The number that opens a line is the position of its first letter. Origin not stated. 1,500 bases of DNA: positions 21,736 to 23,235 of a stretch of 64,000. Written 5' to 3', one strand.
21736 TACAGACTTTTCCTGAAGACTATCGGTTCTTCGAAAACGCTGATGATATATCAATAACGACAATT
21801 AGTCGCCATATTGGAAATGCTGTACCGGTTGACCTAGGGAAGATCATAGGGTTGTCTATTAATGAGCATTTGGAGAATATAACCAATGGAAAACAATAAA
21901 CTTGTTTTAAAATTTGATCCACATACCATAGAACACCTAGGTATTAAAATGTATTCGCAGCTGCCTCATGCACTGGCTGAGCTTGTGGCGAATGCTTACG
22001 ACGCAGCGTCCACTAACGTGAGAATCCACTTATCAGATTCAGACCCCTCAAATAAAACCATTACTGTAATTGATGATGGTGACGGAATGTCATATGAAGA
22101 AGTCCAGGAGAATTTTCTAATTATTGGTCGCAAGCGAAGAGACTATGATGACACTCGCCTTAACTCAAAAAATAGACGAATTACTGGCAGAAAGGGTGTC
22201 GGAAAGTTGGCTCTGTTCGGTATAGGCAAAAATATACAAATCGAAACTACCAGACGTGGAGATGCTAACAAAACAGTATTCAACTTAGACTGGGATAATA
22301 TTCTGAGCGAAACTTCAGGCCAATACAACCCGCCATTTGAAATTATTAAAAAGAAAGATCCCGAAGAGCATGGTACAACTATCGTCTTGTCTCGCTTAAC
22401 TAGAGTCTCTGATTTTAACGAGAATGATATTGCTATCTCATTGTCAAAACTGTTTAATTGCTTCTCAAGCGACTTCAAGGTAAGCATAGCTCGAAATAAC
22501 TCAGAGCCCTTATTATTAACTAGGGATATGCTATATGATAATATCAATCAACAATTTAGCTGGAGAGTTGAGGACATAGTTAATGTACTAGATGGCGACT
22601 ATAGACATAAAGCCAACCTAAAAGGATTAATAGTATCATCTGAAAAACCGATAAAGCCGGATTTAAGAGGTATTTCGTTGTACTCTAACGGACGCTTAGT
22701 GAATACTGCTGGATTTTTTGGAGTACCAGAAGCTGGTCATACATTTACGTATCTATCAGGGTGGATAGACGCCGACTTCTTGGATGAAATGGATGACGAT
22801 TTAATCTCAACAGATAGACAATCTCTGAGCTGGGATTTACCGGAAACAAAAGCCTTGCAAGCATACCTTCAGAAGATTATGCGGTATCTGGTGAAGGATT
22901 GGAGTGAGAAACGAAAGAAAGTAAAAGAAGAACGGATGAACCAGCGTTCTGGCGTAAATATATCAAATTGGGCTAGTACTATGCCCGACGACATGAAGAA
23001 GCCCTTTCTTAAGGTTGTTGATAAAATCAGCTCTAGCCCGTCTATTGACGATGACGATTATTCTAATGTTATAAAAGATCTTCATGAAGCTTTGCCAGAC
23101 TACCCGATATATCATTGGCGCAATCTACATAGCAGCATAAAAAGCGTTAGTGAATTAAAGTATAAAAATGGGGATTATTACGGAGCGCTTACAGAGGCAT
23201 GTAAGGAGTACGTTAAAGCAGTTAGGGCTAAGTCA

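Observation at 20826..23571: Two-gene operon: m5C DNA methyltransferase plus a GHKL(MORC-like) ATPase fused to an Rx4H HEPN-type domain, with no recognisable endonuclease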

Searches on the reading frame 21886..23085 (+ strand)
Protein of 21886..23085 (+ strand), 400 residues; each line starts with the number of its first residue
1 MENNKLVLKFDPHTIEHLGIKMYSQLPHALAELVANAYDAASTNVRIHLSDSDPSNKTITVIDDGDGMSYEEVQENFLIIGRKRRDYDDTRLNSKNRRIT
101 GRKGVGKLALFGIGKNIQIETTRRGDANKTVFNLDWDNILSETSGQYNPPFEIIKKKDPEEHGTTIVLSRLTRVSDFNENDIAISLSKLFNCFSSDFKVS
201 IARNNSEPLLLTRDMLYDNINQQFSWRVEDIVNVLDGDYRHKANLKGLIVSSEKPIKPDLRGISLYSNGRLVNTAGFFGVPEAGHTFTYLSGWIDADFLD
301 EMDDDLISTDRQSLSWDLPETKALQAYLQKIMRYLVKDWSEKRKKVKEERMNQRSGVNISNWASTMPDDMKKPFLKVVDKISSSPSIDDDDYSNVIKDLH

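Call 21: search_dna_similar(query=window:21886-23085:+, collection=plasmids, mode=protein, max_rows=40, rows=spread)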
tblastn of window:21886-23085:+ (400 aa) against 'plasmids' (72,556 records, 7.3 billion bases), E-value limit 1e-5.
Records with a match: 66; places in all: 66; records where one place covers at least 80% of the query: 24.
Best place of each record, by identity: <60% 66.
By first word of the organism name: Burkholderia 9; Rhizobium 8; Agrobacterium 6; Sinorhizobium 3; Neisseria 2; Pantoea 2; Campylobacter 2; Deinococcus 2; Hymenobacter 2; Rhizorhabdus 2; and 27 more.
By predicted mobility (MOB-suite, as given by PLSDB): non-mobilizable 38; conjugative 24; mobilizable 4.
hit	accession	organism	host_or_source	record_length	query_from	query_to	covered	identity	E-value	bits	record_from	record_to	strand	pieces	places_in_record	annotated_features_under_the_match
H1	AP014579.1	Burkholderia sp. RPE67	Riptortus pedestris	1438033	4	378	94%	39.9%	9e-81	277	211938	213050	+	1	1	putative membrane protein (x2)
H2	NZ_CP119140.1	Neisseria gonorrhoeae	Homo sapiens,whole organism,blood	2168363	1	400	100%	36.5%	3e-74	258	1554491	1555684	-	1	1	none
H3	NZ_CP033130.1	Acinetobacter wuhouensis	Culture,Sewage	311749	1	378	95%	35.2%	5e-63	226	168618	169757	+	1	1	ATP-binding protein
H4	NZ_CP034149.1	Pantoea agglomerans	whole organism,Poland, Warsaw area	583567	4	347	86%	33.2%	2e-33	140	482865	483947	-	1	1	ATP-binding protein | DNA cytosine methyltransferase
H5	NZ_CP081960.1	Halobaculum magnesiiphilum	cell culture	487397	14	377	91%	29.3%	7e-26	117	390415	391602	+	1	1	ATP-binding protein | DNA cytosine methyltransferase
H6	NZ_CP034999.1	Rhizobium acidisoli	Phaseolus vulgaris,root nodule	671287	5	372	92%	28.5%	3e-25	115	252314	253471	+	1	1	ATP-binding protein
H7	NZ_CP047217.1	Campylobacter coli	pig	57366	14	378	91%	27.3%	2e-17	92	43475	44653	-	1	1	ATP-binding protein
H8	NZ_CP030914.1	Pseudomonas aeruginosa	Homo sapiens,sputum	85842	3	356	89%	27.9%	3e-25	115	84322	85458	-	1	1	ATP-binding protein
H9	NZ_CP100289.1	Burkholderia glumae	cell culture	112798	4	343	85%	27.9%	1e-24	114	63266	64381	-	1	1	ATP-binding protein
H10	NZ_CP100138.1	Burkholderia glumae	cell culture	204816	4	343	85%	27.9%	1e-24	113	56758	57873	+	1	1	ATP-binding protein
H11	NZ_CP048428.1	Rhizobium daejeonense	Cell,soil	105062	8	346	85%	27.2%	1e-18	96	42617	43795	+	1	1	ATP-binding protein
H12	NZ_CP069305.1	Shinella sp. PSBB067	monoisolate,Minnesota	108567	8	346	85%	27.2%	1e-18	96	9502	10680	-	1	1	ATP-binding protein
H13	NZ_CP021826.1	Sinorhizobium meliloti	Medicago truncatula,Single Cell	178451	23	353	83%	27.1%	8e-10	68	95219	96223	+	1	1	ATP-binding protein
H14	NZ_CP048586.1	Agrobacterium pusense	walnut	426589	23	353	83%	27.0%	4e-10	69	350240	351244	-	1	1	ATP-binding protein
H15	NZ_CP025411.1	Paracoccus tegillarcae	Tegillarca granosa,single cell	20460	11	349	85%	25.3%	3e-9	67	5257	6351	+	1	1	ATP-binding protein | DNA cytosine methyltransferase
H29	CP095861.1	Bacillus sp. H8-1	Lettuce,cell culture,soil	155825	9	142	34%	32.6%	7e-7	59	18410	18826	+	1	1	ATP-binding protein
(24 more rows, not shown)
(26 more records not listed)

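Call 27: get_annotated_region(hit=H2, flank=4000)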
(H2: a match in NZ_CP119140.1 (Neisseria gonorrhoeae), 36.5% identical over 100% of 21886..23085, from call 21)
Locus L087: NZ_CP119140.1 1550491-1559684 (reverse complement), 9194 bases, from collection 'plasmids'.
description: Neisseria gonorrhoeae strain 2022NG-0076 plasmid p2022NG-0076_1, complete sequence
organism: Neisseria gonorrhoeae (NCBI taxid 485)
taxonomy: Bacteria; Pseudomonadota; Betaproteobacteria; Neisseriales; Neisseriaceae; Neisseria; Neisseria gonorrhoeae
host: -; source: Homo sapiens,whole organism,blood; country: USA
typing (MOB-suite, as given by PLSDB): non-mobilizable
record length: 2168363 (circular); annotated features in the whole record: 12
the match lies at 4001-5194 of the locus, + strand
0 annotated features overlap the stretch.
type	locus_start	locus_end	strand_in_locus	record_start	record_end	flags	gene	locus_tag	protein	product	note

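Call 33: get_annotated_region(hit=H1, flank=3500)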
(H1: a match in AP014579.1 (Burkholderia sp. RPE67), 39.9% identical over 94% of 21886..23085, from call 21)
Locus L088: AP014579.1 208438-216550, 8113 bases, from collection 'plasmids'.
description: Burkholderia sp. RPE67 plasmid p1 DNA, complete genome
organism: Burkholderia sp. RPE67 (NCBI taxid 758796)
taxonomy: Bacteria; Pseudomonadota; Betaproteobacteria; Burkholderiales; Burkholderiaceae; Burkholderia; Burkholderia sp. RPE67
host: -; source: Riptortus pedestris; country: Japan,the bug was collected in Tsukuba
typing (MOB-suite, as given by PLSDB): non-mobilizable
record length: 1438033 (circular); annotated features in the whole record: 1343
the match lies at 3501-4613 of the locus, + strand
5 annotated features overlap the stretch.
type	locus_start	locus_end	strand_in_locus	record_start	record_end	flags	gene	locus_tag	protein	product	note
CDS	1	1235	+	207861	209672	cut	-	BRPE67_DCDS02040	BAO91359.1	L-lactate transport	-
CDS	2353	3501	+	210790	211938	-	-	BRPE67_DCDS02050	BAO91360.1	putative membrane protein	-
CDS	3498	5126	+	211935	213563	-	-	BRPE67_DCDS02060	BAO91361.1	putative membrane protein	-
CDS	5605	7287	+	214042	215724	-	-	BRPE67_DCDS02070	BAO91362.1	putative membrane protein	-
CDS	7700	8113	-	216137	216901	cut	-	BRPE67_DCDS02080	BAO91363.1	uncharacterized protein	-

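Call 34: get_annotated_region(hit=H3, flank=3500)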
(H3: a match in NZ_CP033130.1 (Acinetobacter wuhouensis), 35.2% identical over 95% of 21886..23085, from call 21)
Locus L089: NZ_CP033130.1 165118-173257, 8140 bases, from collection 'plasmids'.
description: Acinetobacter wuhouensis strain WCHAW010062 plasmid pOXA23_010062, complete sequence
organism: Acinetobacter wuhouensis (NCBI taxid 1879050)
taxonomy: Bacteria; Pseudomonadota; Gammaproteobacteria; Moraxellales; Moraxellaceae; Acinetobacter; Acinetobacter wuhouensis
host: -; source: Culture,Sewage; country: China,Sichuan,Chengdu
typing (MOB-suite, as given by PLSDB): mobilizable; relaxase MOBP
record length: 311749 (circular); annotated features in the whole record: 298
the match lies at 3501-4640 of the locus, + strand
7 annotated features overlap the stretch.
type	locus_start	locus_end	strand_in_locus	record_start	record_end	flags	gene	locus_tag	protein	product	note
CDS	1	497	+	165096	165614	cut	-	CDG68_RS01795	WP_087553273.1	hypothetical protein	-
CDS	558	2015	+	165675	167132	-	-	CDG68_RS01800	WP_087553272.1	TniQ family protein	-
CDS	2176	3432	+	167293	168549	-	-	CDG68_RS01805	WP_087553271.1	DNA cytosine methyltransferase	GO:0006304 - DNA modification [Evidence IEA]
CDS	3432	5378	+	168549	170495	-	-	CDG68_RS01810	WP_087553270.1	ATP-binding protein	-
CDS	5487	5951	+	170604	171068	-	-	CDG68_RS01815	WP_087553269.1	3'-5' exoribonuclease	-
CDS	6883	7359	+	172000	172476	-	-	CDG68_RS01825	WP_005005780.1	hypothetical protein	-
CDS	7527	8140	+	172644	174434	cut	-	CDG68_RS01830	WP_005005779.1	hypothetical protein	-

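Call 35: get_annotated_region(hit=H4, flank=3500)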
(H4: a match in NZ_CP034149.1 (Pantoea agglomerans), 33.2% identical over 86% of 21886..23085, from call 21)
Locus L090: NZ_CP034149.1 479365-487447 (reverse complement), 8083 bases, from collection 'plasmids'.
description: Pantoea agglomerans strain L15 plasmid pPagL15_1, complete sequence
organism: Pantoea agglomerans (NCBI taxid 549)
taxonomy: Bacteria; Pseudomonadota; Gammaproteobacteria; Enterobacterales; Erwiniaceae; Pantoea; Pantoea agglomerans
host: -; source: whole organism,Poland, Warsaw area; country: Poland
typing (MOB-suite, as given by PLSDB): non-mobilizable; replicon rep_cluster_1232
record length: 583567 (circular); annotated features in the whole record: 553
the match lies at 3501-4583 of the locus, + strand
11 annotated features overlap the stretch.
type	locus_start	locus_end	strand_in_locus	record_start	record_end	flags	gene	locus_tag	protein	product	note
CDS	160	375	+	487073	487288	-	-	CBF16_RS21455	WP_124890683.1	hypothetical protein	-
CDS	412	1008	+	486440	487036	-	-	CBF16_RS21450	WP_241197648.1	DUF1367 family protein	-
CDS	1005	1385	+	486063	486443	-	-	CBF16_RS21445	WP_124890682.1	hypothetical protein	-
CDS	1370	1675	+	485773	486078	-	-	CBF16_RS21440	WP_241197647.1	Ref family recombination enhancement nuclease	-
CDS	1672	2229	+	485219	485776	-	-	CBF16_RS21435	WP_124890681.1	DUF1133 family protein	-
CDS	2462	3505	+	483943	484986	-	-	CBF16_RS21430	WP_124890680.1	DNA cytosine methyltransferase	GO:0006304 - DNA modification [Evidence IEA]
CDS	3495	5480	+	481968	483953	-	-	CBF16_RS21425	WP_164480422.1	ATP-binding protein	-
CDS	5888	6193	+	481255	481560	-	-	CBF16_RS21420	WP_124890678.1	hypothetical protein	-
CDS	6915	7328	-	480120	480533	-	-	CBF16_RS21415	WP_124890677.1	YlcI/YnfO family protein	-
CDS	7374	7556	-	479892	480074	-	-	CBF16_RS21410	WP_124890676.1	type II toxin-antitoxin system HicA family toxin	-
CDS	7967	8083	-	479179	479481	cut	-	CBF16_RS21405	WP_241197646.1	hypothetical protein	-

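Call 36: get_annotated_region(hit=H5, flank=3500)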
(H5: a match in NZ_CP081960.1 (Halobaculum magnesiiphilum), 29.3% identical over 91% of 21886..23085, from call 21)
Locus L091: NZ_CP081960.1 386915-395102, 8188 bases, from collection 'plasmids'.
description: Halobaculum magnesiiphilum strain NBRC 109044 plasmid unnamed2, complete sequence
organism: Halobaculum magnesiiphilum (NCBI taxid 1017351)
taxonomy: Archaea; Euryarchaeota; Halobacteria; Halobacteriales; Haloferacaceae; Halobaculum; Halobaculum magnesiiphilum
host: -; source: cell culture; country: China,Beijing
typing (MOB-suite, as given by PLSDB): non-mobilizable
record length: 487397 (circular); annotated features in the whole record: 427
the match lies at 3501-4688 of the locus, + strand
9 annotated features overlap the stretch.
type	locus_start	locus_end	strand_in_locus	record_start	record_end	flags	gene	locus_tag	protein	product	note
CDS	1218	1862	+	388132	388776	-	-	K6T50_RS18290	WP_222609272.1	hypothetical protein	-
CDS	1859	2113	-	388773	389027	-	-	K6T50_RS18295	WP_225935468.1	hypothetical protein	-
CDS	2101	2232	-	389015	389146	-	-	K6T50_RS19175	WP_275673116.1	hypothetical protein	-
CDS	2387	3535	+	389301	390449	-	-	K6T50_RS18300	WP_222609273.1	DNA cytosine methyltransferase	GO:0006304 - DNA modification [Evidence IEA]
CDS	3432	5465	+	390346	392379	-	-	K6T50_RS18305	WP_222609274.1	ATP-binding protein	-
CDS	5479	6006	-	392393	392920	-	-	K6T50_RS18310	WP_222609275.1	SprT-like domain-containing protein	-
CDS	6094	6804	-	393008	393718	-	-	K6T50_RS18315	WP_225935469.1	DUF6339 family protein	-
CDS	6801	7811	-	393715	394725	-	-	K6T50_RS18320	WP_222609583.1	hypothetical protein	-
CDS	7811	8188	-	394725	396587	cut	-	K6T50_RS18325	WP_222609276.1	hypothetical protein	-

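Call 37: get_annotated_region(hit=H7, flank=3500)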
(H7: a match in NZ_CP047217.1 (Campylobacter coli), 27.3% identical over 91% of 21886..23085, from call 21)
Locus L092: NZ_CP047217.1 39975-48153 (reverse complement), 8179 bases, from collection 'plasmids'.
description: Campylobacter coli strain SH89 plasmid pSH89, complete sequence
organism: Campylobacter coli (NCBI taxid 195)
taxonomy: Bacteria; Campylobacterota; Epsilonproteobacteria; Campylobacterales; Campylobacteraceae; Campylobacter; Campylobacter coli
host: -; source: pig; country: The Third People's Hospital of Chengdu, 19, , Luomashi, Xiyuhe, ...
typing (MOB-suite, as given by PLSDB): conjugative; replicon rep_cluster_475; relaxase MOBP; mating-pair formation MPF_T
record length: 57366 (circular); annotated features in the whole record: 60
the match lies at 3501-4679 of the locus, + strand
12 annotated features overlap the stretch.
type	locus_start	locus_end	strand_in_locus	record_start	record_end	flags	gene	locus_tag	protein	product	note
CDS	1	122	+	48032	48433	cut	-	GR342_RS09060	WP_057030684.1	pyridoxamine 5'-phosphate oxidase family protein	-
CDS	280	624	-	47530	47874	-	-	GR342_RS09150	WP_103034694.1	ATP-binding protein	-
CDS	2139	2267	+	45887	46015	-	-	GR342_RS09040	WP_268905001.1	hypothetical protein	-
CDS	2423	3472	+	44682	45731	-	-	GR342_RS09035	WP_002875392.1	DNA cytosine methyltransferase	GO:0006304 - DNA modification [Evidence IEA]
CDS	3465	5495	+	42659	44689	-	-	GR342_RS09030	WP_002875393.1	ATP-binding protein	-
CDS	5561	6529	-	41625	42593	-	-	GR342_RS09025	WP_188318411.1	phage tail protein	-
CDS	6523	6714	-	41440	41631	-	-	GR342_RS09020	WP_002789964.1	tail protein X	-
CDS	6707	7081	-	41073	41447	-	-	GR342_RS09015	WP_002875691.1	phage tail protein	-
CDS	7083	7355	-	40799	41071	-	-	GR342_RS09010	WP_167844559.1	hypothetical protein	-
CDS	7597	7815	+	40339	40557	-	-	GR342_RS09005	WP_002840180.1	hypothetical protein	-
CDS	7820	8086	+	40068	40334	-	-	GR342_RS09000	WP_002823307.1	hypothetical protein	-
CDS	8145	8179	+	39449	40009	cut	-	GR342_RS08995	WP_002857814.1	hypothetical protein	-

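Call 38: get_annotated_region(hit=H8, flank=3500)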
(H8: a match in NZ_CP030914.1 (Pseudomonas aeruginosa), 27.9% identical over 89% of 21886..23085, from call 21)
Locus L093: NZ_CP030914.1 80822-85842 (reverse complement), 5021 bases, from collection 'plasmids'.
description: Pseudomonas aeruginosa strain Y89 plasmid pY89, complete sequence
organism: Pseudomonas aeruginosa (NCBI taxid 287)
taxonomy: Bacteria; Pseudomonadota; Gammaproteobacteria; Pseudomonadales; Pseudomonadaceae; Pseudomonas; Pseudomonas aeruginosa
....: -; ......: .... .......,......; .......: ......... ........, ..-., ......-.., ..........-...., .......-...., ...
typing (MOB-suite, as given by PLSDB): conjugative; replicon rep_cluster_322; relaxase MOBH; mating-pair formation MPF_G
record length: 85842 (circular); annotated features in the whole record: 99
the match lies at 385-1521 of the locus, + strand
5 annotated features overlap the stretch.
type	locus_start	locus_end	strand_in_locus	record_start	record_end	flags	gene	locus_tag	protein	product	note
CDS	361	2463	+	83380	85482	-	-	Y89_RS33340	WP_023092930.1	ATP-binding protein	-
CDS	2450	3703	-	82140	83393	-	-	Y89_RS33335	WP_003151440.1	DNA cytosine methyltransferase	GO:0006304 - DNA modification [Evidence IEA]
CDS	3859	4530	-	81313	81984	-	-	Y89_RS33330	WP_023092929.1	DsbA family protein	-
CDS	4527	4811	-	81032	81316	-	-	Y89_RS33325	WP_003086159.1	hypothetical protein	-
CDS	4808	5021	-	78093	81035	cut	-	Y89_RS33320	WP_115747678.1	conjugative transfer ATPase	GO:0008150 - biological_process [Evidence IEA]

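Call 39: search_protein_families(library=pfam, proteins=[L088:3498-5126:+, L089:3432-5378:+, L090:3495-5480:+, L091:3432-5465:+, L092:3465-5495:+, L093:361-2463:+, L089:5487-5951:+, L088:5605-7287:+, L087:5650-6072:+], max_evalue=0.01)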
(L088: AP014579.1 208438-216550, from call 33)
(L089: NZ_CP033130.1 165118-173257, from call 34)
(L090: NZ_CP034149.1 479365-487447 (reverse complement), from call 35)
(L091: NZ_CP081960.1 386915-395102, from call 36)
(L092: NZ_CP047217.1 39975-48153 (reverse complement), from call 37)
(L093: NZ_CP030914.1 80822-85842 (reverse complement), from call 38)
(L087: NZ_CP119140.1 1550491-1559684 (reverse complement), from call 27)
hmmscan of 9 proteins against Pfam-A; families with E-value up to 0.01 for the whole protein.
L088:3498-5126:+ (542 aa): 3 families
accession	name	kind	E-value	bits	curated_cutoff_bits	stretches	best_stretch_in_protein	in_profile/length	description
PF13589.12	HATPase_c_3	-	2.8e-20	73.2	25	1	25-156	4-133/137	Histidine kinase-, DNA gyrase B-, and HSP90-like ATPase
PF09509.15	Hypoth_Ymh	-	1.3e-17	64.2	25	1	405-535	1-119/119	Protein of unknown function (Hypoth_ymh)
PF02518.31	HATPase_c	-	0.00014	22.7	26.4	1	27-76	9-59/111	Histidine kinase-, DNA gyrase B-, and HSP90-like ATPase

L089:3432-5378:+ (648 aa): 3 families
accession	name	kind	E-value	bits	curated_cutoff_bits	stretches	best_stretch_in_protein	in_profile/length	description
PF13589.12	HATPase_c_3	-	9.4e-22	78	25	1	50-167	4-119/137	Histidine kinase-, DNA gyrase B-, and HSP90-like ATPase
PF02518.31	HATPase_c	-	0.0031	18.4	26.4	1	48-100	5-56/111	Histidine kinase-, DNA gyrase B-, and HSP90-like ATPase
PF25794.1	SACS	-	0.0032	17.7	32.8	0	46-141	15-121/247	Sacsin domain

L090:3495-5480:+ (661 aa): 2 families
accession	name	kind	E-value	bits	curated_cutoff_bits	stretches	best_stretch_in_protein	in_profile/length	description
PF13589.12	HATPase_c_3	-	7e-24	84.8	25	1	25-167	3-135/137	Histidine kinase-, DNA gyrase B-, and HSP90-like ATPase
PF02518.31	HATPase_c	-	8.2e-06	26.7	26.4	1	28-99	9-63/111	Histidine kinase-, DNA gyrase B-, and HSP90-like ATPase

L091:3432-5465:+ (677 aa): 3 families
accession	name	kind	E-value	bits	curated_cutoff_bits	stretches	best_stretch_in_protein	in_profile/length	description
PF13589.12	HATPase_c_3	-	2.6e-19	70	25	1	38-148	5-110/137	Histidine kinase-, DNA gyrase B-, and HSP90-like ATPase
PF11304.13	DUF3106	-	0.00049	21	24.3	1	348-436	6-91/104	Protein of unknown function (DUF3106)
PF02518.31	HATPase_c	-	0.00063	20.6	26.4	1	39-81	9-55/111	Histidine kinase-, DNA gyrase B-, and HSP90-like ATPase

L092:3465-5495:+ (676 aa): 2 families
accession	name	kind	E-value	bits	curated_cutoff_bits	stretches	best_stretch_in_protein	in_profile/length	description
PF13589.12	HATPase_c_3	-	4.2e-19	69.4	25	1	27-159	5-133/137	Histidine kinase-, DNA gyrase B-, and HSP90-like ATPase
PF02518.31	HATPase_c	-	0.0018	19.1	26.4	0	28-76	9-63/111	Histidine kinase-, DNA gyrase B-, and HSP90-like ATPase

L093:361-2463:+ (700 aa): 3 families
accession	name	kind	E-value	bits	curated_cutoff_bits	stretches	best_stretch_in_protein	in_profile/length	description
PF13589.12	HATPase_c_3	-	5.1e-18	65.9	25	1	34-151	4-110/137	Histidine kinase-, DNA gyrase B-, and HSP90-like ATPase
PF02518.31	HATPase_c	-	0.0014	19.5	26.4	1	33-82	6-55/111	Histidine kinase-, DNA gyrase B-, and HSP90-like ATPase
PF14082.12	SduA_C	-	0.0037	17.9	27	1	502-581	3-55/159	Shedu protein SduA, C-terminal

L089:5487-5951:+ (154 aa): 1 family
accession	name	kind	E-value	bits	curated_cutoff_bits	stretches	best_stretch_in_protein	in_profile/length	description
PF16473.11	Rv2179c-like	-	0.0096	16.1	27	0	3-100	3-117/177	3'-5' exoribonuclease Rv2179c-like domain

L088:5605-7287:+ (560 aa): 2 families
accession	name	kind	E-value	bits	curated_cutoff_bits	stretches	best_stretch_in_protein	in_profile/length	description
PF13289.12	SIR2_2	-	1.6e-22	80.6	24.5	1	109-240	2-135/141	SIR2-like domain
PF13676.11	TIR_2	-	0.0044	17.9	28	0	328-415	27-109/122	TIR domain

L087:5650-6072:+ (140 aa): 1 family
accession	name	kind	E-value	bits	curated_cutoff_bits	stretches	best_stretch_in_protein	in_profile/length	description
PF03852.21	Vsr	-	7e-42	141.6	27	1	2-75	1-74/74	DNA mismatch endonuclease Vsr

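Call 40: search_protein_families(library=ncbifam, proteins=[L088:3498-5126:+, L089:3432-5378:+, L090:3495-5480:+, L091:3432-5465:+, L092:3465-5495:+, L093:361-2463:+], max_evalue=0.00001)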
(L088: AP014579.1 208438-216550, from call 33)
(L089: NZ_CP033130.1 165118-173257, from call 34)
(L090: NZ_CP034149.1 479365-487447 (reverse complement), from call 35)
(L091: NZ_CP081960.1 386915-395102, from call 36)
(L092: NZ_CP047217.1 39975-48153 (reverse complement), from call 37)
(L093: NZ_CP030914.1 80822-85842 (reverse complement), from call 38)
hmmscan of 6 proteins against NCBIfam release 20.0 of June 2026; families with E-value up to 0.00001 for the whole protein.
L088:3498-5126:+ (542 aa): 5 families
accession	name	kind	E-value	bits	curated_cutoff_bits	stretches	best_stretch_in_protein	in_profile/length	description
NF050001.1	restrict_BbrUII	equivalog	2.2e-62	211.5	550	1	4-376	1-399/659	BbrUII/HgiDII family restriction enzyme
TIGR02391.1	hypoth_ymh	hypoth_equivalog_domain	2.6e-24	85.7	39.45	1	407-535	1-123/125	TIGR02391 family protein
TIGR00585.2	mutl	equivalog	5e-07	29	180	1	29-75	26-70/555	DNA mismatch repair endonuclease MutL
NF041932.1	MzaB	equivalog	5.2e-07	28.4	850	1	21-139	10-117/480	MZA anti-phage system associated ATPase MzaB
NF010683.0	PRK14083.1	equivalog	1.3e-06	27.1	455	1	41-173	54-174/604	HSP90 family protein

L089:3432-5378:+ (648 aa): 4 families
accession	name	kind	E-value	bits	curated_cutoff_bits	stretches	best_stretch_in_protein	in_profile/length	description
NF050001.1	restrict_BbrUII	equivalog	1.1e-93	315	550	1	30-647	2-649/659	BbrUII/HgiDII family restriction enzyme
NF010683.0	PRK14083.1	equivalog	5.9e-10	38.2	455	1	65-227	53-209/604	HSP90 family protein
TIGR00585.2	mutl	equivalog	5.7e-07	28.8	180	1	51-95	23-67/555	DNA mismatch repair endonuclease MutL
NF047352.1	P_loop_sacsin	domain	1.9e-06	28.2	50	1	52-138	3-79/80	sacsin N-terminal ATP-binding-like domain-containing protein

L090:3495-5480:+ (661 aa): 7 families
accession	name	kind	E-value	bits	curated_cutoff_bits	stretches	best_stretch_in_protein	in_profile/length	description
NF050001.1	restrict_BbrUII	equivalog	1.9e-90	304.3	550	1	12-633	8-646/659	BbrUII/HgiDII family restriction enzyme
NF010683.0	PRK14083.1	equivalog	5.4e-11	41.7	455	1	13-193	15-185/604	HSP90 family protein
TIGR00585.2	mutl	equivalog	1.2e-09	37.6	180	1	23-73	19-69/555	DNA mismatch repair endonuclease MutL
NF003555.1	PRK05218.1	equivalog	2.5e-07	29.6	371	1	38-124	53-142/614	molecular chaperone HtpG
NF000953.0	PRK00095.2-4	equivalog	2.6e-06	26.6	693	1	24-70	22-68/611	DNA mismatch repair endonuclease MutL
NF000951.0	PRK00095.2-1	equivalog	2.9e-06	26.3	391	1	23-73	23-72/559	DNA mismatch repair endonuclease MutL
NF000952.0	PRK00095.2-2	subfamily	6.9e-06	24.8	840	0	23-132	21-122/623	DNA mismatch repair endonuclease MutL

L091:3432-5465:+ (677 aa): 3 families
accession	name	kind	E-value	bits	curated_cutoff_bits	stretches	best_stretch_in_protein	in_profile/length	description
NF050001.1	restrict_BbrUII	equivalog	1e-240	800.8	550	1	16-669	1-659/659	BbrUII/HgiDII family restriction enzyme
NF000951.0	PRK00095.2-1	equivalog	6.5e-07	28.4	391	1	37-83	26-72/559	DNA mismatch repair endonuclease MutL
TIGR00585.2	mutl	equivalog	1.3e-06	27.6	180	1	38-82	23-68/555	DNA mismatch repair endonuclease MutL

L092:3465-5495:+ (676 aa): 3 families
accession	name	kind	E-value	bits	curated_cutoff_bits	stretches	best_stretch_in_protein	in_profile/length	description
NF050001.1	restrict_BbrUII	equivalog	4.6e-100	336.1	550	1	7-667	3-646/659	BbrUII/HgiDII family restriction enzyme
NF010683.0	PRK14083.1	equivalog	2.5e-07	29.6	455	1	16-121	18-135/604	HSP90 family protein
NF047352.1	P_loop_sacsin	domain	4.2e-07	30.3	50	1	28-112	3-79/80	sacsin N-terminal ATP-binding-like domain-containing protein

L093:361-2463:+ (700 aa): 2 families
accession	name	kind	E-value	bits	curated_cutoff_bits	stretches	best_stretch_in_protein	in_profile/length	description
NF050001.1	restrict_BbrUII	equivalog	1.6e-51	175.6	550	1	14-600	3-576/659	BbrUII/HgiDII family restriction enzyme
TIGR00585.2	mutl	equivalog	3.6e-07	29.4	180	1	32-80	20-65/555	DNA mismatch repair endonuclease MutL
